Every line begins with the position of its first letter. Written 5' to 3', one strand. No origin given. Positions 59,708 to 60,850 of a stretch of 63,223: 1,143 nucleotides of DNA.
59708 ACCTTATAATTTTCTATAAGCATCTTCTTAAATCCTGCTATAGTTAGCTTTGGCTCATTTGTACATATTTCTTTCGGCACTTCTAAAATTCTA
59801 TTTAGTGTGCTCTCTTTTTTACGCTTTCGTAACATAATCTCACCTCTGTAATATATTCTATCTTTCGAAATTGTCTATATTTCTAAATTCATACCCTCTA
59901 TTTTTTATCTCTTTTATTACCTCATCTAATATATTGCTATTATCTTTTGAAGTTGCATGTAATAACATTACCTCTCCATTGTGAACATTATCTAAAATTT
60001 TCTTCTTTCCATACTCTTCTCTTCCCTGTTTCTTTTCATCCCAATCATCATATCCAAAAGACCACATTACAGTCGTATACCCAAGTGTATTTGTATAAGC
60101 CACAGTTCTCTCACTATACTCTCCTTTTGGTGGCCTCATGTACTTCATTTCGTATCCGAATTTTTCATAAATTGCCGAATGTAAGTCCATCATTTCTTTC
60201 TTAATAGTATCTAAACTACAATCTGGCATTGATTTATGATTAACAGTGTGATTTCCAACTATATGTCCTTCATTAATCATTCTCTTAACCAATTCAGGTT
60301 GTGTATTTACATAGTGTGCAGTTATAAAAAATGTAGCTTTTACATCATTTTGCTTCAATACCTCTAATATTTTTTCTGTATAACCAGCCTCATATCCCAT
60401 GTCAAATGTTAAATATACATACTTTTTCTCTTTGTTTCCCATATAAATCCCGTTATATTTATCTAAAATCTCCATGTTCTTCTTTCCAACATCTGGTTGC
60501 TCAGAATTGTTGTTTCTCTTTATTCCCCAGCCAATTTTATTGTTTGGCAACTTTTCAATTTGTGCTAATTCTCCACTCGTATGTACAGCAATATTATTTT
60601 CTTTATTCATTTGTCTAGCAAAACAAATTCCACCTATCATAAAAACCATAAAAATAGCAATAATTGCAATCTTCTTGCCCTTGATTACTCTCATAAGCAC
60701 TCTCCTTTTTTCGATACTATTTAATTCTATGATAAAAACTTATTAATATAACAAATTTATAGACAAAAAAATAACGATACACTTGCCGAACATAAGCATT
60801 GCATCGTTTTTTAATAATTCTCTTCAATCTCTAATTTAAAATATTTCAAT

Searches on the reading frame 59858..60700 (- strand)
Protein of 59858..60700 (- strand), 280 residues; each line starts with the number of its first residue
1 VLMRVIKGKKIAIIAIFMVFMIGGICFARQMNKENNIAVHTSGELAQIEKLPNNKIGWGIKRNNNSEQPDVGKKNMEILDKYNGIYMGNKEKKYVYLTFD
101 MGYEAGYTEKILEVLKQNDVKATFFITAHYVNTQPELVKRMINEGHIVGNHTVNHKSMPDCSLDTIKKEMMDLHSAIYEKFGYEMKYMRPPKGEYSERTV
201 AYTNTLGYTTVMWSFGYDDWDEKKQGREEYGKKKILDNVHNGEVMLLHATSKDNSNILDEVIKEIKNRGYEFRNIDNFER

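Call 58: search_protein_families(library=pfam, proteins=[window:59858-60700:-], max_evalue=0.001)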
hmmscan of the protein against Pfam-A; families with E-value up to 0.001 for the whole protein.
window:59858-60700:- (280 aa): 1 family
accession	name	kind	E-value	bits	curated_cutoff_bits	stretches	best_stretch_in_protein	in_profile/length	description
PF01522.26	Polysacc_deac_1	-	2.9e-38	131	23.1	1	89-211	3-124/124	Polysaccharide deacetylase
